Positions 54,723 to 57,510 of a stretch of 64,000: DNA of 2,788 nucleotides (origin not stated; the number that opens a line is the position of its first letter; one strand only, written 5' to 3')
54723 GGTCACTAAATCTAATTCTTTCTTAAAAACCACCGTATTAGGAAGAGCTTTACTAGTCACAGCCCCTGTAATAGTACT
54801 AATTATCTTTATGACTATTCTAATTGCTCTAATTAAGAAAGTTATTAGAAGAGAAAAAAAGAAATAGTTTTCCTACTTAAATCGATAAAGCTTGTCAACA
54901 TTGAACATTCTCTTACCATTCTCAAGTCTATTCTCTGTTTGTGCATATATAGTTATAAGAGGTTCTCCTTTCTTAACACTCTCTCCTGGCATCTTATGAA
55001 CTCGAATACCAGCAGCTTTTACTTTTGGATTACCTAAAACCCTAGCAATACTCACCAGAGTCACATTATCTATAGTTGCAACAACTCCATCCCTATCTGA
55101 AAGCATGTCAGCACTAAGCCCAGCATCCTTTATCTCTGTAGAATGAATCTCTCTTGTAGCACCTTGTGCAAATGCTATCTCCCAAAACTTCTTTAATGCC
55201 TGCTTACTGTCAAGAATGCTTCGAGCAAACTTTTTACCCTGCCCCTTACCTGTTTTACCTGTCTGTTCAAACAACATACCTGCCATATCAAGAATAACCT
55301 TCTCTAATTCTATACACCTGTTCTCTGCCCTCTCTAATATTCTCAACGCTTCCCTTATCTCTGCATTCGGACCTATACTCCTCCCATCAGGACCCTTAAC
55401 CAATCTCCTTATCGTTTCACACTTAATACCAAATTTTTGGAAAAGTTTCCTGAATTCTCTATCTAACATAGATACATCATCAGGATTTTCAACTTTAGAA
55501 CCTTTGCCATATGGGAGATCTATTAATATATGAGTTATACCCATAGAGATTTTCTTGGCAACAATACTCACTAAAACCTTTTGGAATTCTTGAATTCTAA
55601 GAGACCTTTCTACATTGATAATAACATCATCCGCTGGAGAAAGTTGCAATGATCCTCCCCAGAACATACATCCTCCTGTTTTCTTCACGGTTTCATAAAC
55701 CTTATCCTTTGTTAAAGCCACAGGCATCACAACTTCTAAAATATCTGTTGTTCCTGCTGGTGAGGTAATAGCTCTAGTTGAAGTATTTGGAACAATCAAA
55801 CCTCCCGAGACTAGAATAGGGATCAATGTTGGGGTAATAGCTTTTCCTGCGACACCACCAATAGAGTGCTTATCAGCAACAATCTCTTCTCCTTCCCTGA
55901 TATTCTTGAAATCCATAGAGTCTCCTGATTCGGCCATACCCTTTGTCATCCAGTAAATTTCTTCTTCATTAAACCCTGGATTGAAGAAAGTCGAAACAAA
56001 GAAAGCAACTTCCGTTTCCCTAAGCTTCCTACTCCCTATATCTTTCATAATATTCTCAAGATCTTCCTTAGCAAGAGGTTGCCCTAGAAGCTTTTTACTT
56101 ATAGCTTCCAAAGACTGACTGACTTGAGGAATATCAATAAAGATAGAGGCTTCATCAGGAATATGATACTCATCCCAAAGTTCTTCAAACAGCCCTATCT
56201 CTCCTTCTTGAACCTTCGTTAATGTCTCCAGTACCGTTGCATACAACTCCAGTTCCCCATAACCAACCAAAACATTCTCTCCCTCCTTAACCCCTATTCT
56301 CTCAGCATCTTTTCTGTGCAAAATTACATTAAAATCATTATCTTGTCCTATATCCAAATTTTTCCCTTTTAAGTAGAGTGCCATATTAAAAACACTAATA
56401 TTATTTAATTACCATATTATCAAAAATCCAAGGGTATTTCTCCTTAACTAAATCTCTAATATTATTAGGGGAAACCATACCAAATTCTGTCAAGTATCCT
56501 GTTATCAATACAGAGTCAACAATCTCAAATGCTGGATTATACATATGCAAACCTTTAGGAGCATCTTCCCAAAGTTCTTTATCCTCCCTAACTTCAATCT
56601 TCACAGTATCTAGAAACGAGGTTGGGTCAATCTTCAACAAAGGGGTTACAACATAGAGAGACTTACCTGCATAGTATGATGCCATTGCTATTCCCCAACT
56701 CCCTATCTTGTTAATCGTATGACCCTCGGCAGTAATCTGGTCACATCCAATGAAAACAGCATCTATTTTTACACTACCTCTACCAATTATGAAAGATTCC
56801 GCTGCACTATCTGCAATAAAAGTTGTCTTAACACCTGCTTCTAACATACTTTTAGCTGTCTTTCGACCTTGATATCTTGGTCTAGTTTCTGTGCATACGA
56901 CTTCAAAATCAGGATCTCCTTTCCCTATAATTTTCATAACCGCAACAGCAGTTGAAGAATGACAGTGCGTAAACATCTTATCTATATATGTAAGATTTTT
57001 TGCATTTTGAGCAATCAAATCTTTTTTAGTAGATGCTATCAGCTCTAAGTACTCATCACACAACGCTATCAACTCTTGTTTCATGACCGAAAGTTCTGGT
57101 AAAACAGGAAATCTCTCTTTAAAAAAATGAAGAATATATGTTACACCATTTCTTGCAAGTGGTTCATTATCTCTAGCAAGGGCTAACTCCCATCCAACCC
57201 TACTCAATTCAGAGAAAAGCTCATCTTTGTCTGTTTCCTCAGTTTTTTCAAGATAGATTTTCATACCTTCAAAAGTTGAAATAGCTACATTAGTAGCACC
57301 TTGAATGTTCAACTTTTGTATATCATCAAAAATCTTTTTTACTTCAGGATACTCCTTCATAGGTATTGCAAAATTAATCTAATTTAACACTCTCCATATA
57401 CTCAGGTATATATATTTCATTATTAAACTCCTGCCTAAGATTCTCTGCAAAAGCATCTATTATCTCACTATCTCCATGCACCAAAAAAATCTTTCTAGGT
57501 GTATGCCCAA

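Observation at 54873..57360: Archaeal-type AMP/nucleoside salvage module (AMP phosphorylase and R15P isomerase) without RuBisCO in the window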

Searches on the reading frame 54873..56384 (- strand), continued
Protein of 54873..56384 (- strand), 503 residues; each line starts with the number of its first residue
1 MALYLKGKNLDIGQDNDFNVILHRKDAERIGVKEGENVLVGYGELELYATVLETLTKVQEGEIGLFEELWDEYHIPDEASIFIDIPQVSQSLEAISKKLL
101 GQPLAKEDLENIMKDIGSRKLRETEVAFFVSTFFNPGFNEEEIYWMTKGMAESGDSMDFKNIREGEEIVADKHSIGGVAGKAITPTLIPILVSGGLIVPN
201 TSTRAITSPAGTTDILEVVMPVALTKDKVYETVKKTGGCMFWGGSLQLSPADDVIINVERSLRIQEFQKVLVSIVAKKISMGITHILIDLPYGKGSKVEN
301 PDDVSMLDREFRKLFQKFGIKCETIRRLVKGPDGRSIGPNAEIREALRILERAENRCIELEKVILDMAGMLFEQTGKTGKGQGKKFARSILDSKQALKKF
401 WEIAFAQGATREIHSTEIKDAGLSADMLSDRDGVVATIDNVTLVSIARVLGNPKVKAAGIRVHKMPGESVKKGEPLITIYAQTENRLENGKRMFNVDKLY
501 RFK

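Call 69: find_related_loci(query=window:54873-56384:-, collection=genome_contigs, flank=10000)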
Query window:54873-56384:- (503 aa) in genome_contigs; peptide patterns used: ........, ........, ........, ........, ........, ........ (x = any residue, [..] = any of these).
73 stretches matched a pattern; 32 encode a relative of the query (tblastn E <= 1e-3); 32 distinct loci.
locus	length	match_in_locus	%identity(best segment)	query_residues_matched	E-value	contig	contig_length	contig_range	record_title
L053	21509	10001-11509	97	1-503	0e+0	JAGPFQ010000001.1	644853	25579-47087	Candidatus Dojkabacteria bacterium isolate Gw_SlDig_bin_189 Gw_SlDig_2_length_644853_cov_17.655297, whole genome shotgun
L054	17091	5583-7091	90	1-503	0e+0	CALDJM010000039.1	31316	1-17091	MAG TPA_asm: uncultured bacterium isolate SRR1562000_bin.129_CONCOCT_v1.1_MAG genome assembly, contig: ERZ724042.907, wh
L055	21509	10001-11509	80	1-503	0e+0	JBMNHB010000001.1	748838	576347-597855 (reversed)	MAG: Candidatus Dojkabacteria bacterium isolate SBF912LR0HQ0189 contig_24471, whole genome shotgun sequence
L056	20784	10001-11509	80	1-503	0e+0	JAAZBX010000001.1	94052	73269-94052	MAG: Candidatus Dojkabacteria bacterium isolate AS06rmzACSIP_65 85743_AS06, whole genome shotgun sequence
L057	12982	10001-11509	74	1-503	0e+0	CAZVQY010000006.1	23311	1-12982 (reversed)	MAG TPA_asm: uncultured Candidatus Saccharibacteria bacterium isolate SRP192927_co5_224 genome assembly, contig: NODE_26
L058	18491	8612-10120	73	1-503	0e+0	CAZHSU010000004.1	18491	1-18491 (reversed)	MAG TPA_asm: uncultured Candidatus Saccharibacteria bacterium isolate SRP294416_co1_380 genome assembly, contig: NODE_59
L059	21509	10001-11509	73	1-503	0e+0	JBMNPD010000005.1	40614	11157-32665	MAG: Candidatus Dojkabacteria bacterium isolate SBF912SR1HQ0033 scaffold_2629_c1, whole genome shotgun sequence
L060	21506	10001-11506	74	1-502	0e+0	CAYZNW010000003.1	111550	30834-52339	MAG TPA_asm: uncultured Candidatus Saccharibacteria bacterium isolate binchicken_co117_292 genome assembly, contig: NODE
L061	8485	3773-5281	73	1-503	0e+0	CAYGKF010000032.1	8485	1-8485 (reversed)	MAG TPA_asm: uncultured Candidatus Saccharibacteria bacterium isolate ERP113451_co4_183 genome assembly, contig: NODE_59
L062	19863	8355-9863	73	1-503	0e+0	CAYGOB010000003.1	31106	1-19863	MAG TPA_asm: uncultured Candidatus Saccharibacteria bacterium isolate ERP113451_co4_79 genome assembly, contig: NODE_581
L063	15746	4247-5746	73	1-500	0e+0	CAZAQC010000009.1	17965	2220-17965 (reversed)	MAG TPA_asm: uncultured Candidatus Saccharibacteria bacterium isolate SRP294416_co1_729 genome assembly, contig: NODE_62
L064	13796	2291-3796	72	1-502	0e+0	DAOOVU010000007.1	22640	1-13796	MAG TPA_asm: Candidatus Dojkabacteria bacterium isolate AMR_MDS_2433 NODE_1553_length_22640_cov_7.303343, whole genome s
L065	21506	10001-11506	72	1-502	0e+0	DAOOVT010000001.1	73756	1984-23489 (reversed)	MAG TPA_asm: Candidatus Dojkabacteria bacterium isolate AMR_MDS_2434 NODE_191_length_73756_cov_25.038086, whole genome s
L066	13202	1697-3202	70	1-502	0e+0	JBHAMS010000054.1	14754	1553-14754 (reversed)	MAG: Candidatus Dojkabacteria bacterium isolate D-36_MAG_6 D-36__109921, whole genome shotgun sequence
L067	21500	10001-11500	65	1-500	0e+0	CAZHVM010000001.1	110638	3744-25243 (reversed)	MAG TPA_asm: uncultured Candidatus Saccharibacteria bacterium isolate SRP192927_co3_113 genome assembly, contig: NODE_20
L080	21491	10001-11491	48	2-499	5e-156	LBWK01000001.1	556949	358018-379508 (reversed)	MAG: candidate division WS6 bacterium GW2011_GWF2_39_15 UT34_C0001, whole genome shotgun sequence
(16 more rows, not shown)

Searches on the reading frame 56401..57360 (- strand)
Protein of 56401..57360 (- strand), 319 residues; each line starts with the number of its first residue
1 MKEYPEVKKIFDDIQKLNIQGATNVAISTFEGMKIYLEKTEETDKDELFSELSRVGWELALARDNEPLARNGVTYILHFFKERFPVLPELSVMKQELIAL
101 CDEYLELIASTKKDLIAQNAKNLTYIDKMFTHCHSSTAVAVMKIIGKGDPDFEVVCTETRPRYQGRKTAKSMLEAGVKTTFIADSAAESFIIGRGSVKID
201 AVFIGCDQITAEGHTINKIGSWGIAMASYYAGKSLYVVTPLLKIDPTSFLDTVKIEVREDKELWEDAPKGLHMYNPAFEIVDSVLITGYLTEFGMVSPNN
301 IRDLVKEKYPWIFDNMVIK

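Call 3: search_protein_families(library=ncbifam, proteins=[window:56401-57360:-], max_evalue=0.001)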
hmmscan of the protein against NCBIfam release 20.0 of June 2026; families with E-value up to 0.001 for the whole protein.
window:56401-57360:- (319 aa): 8 families
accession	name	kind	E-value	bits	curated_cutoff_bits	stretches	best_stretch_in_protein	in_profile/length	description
TIGR00511.1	ribulose_e2b2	equivalog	3.8e-48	164.3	314.1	1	6-311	1-301/301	ribose 1,5-bisphosphate isomerase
TIGR00524.1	eIF-2B_rel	subfamily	2.3e-44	151.8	185.85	1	6-298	3-303/303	S-methyl-5-thioribose-1-phosphate isomerase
NF004326.0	PRK05720.1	subfamily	1e-39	136.3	271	1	4-305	37-352/358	s-methyl-5-thioribose-1-phosphate isomerase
TIGR00512.1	salvage_mtnA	equivalog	5.7e-36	124.1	279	1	3-297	26-334/335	S-methyl-5-thioribose-1-phosphate isomerase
NF004436.0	PRK05772.1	equivalog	4.4e-25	88.7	521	1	136-304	186-360/363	S-methyl-5-thioribose-1-phosphate isomerase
NF004700.0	PRK06036.1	equivalog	1.2e-24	87.1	528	1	5-303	31-335/339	S-methyl-5-thioribose-1-phosphate isomerase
NF006210.0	PRK08335.1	equivalog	3.4e-22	79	339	1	5-298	4-271/275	translation initiation factor IF-2B subunit alpha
NF004994.0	PRK06372.1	equivalog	1.9e-10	40.6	249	1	142-300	100-250/253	translation initiation factor IF-2B subunit delta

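Call 4: search_protein_families(library=pfam, proteins=[window:56401-57360:-], max_evalue=0.001)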
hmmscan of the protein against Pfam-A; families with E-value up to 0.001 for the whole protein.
window:56401-57360:- (319 aa): 1 family
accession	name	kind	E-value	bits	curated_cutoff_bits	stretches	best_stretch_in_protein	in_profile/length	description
PF01008.23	IF-2B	-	7.5e-47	160.3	22.4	1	19-298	2-280/280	Initiation factor 2 subunit family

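Call 9: search_solved_structures(query=window:56401-57360:-, show_alignments=3)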
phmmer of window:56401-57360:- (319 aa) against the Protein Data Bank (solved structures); distinct sequences matched with E-value up to 0.001: 41.
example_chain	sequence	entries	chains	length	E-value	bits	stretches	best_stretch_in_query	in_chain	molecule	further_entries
3a11_A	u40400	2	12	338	1.4e-36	129.5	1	5-312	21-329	Translation initiation factor eIF-2B, delta subunit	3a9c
5yfj_A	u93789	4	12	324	1.6e-35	126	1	6-312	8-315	Ribose 1,5-bisphosphate isomerase | Ribose-1,5-bisphosphate isomerase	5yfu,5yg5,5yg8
3vm6_A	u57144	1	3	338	3.5e-35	124.9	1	5-312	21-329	Translation initiation factor eIF-2B, delta subunit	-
5yft_A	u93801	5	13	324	7.8e-35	123.8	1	6-312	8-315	Ribose 1,5-bisphosphate isomerase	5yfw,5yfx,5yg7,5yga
5yfs_A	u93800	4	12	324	4.1e-34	121.4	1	6-312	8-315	Ribose 1,5-bisphosphate isomerase | Ribose-1,5-bisphosphate isomerase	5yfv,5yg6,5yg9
1t9k_A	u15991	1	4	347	9.4e-21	77.5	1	114-299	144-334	Probable methylthioribose-1-phosphate isomerase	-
2yrf_A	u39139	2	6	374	2.3e-19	73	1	8-301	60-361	Methylthioribose-1-phosphate isomerase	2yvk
2a0u_A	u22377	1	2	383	3.7e-18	69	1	137-298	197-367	initiation factor 2B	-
6a34_A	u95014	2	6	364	5.5e-18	68.4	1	3-306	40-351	Putative methylthioribose-1-phosphate isomerase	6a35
1t5o_A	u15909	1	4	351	6.3e-18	68.2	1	6-299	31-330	Translation initiation factor eIF2B, subunit delta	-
4ldr_A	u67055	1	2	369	1e-16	64.3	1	138-303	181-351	Methylthioribose-1-phosphate isomerase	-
4ldq_A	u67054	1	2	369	1.4e-16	63.9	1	138-303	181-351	Methylthioribose-1-phosphate isomerase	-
1vb5_A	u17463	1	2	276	5.3e-15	58.6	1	81-299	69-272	translation initiation factor eIF-2B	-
1w2w_B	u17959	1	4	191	3.2e-13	52.8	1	156-262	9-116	5-METHYLTHIORIBOSE-1-PHOSPHATE ISOMERASE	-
6i3m_A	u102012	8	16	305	4.2e-12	49.1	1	30-306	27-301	Translation initiation factor eIF-2B subunit alpha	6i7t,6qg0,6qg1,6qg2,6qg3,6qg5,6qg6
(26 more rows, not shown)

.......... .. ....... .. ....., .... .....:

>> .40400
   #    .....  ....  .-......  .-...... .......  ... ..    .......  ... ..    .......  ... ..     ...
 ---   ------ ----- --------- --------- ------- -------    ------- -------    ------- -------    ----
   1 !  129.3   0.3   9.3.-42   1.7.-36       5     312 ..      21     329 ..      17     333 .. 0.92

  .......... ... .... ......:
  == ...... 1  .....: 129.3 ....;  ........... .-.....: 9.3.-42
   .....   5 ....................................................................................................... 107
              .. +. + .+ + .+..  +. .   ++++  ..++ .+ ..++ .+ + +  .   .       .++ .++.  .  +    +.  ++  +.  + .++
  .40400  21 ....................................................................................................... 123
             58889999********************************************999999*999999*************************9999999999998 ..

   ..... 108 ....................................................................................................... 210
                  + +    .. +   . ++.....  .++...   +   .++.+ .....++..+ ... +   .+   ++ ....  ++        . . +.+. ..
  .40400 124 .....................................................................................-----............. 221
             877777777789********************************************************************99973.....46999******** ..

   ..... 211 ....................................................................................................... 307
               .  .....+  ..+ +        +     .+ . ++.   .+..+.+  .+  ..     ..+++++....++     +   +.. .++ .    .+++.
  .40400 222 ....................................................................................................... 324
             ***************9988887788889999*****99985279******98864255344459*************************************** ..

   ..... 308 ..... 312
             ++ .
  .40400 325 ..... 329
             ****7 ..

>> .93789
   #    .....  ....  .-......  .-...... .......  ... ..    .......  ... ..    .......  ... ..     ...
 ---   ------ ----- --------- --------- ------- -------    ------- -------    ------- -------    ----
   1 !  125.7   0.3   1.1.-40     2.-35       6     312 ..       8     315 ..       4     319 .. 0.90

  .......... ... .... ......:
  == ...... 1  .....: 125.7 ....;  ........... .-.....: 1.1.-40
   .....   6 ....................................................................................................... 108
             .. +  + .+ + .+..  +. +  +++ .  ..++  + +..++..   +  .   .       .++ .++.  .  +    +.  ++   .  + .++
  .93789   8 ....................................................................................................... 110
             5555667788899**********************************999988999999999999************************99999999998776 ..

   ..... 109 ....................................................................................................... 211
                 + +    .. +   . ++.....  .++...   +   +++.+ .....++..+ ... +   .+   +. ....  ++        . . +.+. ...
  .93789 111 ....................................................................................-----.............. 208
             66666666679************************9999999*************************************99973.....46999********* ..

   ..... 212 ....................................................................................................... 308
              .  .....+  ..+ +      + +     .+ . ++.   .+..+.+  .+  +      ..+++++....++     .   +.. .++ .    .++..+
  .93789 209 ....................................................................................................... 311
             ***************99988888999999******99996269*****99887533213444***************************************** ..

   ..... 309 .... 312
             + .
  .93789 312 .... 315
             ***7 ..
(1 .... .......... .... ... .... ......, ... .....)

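Call 43: search_protein_representatives(protein=window:56401-57360:-)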
Query: 319 residues. Proteins with E-value up to 0.001 (for the whole library): 5096; up to 1e-10: 1849; up to 1e-30: 201. The best 150 are listed.
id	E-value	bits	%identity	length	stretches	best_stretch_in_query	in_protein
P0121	1.4e-118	412.0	57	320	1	1-316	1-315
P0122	1.5e-80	287.1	46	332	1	4-312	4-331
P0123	7.3e-77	275.0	44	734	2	88-312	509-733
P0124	8.5e-77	274.8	45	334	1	3-312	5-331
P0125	1.2e-76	274.2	45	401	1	7-312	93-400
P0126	1.3e-75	270.8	43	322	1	5-312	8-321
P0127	1.1e-72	261.2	41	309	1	6-312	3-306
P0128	2.9e-72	259.9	42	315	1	3-313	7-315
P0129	9.4e-72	258.2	41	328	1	7-313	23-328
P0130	2.6e-71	256.7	44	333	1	10-312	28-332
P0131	1.1e-70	254.7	42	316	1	5-313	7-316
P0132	4.5e-67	242.8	40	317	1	7-312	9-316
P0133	3.2e-65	236.7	44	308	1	6-312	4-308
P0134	1.2e-64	234.8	40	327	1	4-315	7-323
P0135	7.2e-64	232.3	40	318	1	8-312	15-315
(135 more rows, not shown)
